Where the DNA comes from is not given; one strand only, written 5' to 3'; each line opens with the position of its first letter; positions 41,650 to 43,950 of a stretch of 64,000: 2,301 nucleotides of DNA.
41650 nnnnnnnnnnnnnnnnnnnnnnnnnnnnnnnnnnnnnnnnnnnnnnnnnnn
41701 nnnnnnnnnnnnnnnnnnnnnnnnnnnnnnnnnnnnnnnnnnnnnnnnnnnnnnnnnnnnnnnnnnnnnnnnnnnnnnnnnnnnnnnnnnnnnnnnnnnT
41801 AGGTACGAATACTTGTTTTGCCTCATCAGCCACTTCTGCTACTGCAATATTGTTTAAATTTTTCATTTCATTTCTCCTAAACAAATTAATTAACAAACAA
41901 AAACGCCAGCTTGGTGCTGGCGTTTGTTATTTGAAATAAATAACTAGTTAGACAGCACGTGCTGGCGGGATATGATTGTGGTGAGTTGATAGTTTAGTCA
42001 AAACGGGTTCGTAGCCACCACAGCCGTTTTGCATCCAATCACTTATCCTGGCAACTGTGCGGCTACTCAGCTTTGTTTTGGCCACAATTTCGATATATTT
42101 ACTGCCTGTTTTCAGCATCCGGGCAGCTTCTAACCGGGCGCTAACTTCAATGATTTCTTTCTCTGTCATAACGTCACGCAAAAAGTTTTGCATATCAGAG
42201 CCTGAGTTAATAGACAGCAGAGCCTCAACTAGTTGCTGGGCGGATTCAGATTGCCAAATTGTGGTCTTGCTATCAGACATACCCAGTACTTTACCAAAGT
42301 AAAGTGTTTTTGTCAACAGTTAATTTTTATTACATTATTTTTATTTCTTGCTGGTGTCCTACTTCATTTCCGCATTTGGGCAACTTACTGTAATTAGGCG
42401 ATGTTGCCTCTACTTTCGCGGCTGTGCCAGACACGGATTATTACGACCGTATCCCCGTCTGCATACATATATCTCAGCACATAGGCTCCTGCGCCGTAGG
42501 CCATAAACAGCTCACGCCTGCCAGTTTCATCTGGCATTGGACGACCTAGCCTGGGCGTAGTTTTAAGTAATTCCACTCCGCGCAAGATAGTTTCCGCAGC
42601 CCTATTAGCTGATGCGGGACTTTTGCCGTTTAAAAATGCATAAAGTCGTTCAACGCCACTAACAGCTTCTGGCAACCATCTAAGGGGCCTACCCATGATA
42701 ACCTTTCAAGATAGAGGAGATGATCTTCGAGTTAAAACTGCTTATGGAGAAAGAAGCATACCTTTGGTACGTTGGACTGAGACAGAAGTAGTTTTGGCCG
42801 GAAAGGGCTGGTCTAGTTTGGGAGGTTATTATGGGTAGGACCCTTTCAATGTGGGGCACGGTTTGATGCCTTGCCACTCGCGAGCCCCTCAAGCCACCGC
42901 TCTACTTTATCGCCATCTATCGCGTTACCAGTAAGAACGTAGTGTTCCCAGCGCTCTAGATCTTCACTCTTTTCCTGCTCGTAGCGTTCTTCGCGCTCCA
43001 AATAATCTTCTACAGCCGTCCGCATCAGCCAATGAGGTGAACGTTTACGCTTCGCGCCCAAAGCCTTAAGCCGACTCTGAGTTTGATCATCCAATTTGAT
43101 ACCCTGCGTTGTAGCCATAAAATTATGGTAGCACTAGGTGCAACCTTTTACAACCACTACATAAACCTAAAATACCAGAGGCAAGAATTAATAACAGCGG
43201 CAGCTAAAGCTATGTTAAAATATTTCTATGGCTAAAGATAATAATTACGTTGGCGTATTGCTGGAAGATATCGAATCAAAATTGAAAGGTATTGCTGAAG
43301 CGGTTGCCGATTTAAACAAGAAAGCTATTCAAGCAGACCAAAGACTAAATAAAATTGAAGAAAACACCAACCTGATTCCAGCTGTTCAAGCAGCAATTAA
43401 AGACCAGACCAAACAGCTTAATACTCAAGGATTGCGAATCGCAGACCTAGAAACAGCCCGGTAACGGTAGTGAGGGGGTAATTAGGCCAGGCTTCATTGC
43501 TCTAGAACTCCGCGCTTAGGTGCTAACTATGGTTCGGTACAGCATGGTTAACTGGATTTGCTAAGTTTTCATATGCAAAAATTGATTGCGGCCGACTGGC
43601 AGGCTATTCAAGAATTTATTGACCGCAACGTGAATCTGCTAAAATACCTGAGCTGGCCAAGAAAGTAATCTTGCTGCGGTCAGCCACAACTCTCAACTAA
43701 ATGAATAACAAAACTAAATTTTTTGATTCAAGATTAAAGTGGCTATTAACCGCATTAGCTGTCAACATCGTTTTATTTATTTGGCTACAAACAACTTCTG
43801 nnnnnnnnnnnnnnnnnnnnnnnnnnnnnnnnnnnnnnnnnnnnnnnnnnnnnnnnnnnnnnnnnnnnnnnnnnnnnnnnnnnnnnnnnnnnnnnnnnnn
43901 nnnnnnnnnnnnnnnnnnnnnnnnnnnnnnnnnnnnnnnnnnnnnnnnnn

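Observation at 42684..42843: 21-nt inverted repeat could lock the parE ribosome-binding site and start codon in a long-range helix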

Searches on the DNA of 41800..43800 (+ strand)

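Call 7: search_rna_families(source=window, start=41800, end=43800, threshold=evalue, max_evalue=1)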
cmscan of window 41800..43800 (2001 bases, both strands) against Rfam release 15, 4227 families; matches with E-value up to 1: 4.
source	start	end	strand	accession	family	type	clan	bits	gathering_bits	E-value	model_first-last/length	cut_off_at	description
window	41864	41943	-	RF02980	freshwater-2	Cis-reg;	-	29.1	49.9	0.062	1-84/84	no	freshwater-2 RNA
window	41820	41941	+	RF00443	SNORA27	Gene; snRNA; snoRNA; HACA-box;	CL00032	22.8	64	0.33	1-127/127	no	Small nucleolar RNA SNORA27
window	43172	43232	-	RF03226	mir-8196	Gene; miRNA;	-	22.8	59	0.88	1-65/65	no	mir-8196 microRNA precursor family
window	41898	41944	-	RF01388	isrD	Gene; sRNA;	-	21.1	37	0.33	1-51/51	no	isrD Hfq binding RNA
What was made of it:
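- On Any described RNA family (Rfam 15): Nothing in the spacer reaches E <= 1 (call 7).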

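Call 20: search_dna_similar(query=window:42682-42845:+, collection=plasmids, mode=distant, max_evalue=1)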
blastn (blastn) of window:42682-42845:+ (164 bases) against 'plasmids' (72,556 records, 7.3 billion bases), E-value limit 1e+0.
No match.

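Call 21: search_dna_similar(query=window:42682-42845:+, collection=phages, mode=distant, max_evalue=1)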
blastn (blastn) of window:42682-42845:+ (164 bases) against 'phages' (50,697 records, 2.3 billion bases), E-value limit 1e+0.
No match.

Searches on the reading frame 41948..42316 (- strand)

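Call 5: search_protein_families(library=pfam, proteins=[window:41948-42316:-], max_evalue=0.01)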
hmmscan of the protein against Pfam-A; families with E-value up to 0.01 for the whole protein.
window:41948-42316:- (122 aa): 2 families
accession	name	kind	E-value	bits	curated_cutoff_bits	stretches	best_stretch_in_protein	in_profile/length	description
PF01371.25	Trp_repressor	-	7.3e-14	52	27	1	26-109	3-87/88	Trp repressor protein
PF13384.12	HTH_23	-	0.00032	20.9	24.6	1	58-99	4-46/50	Homeodomain-like domain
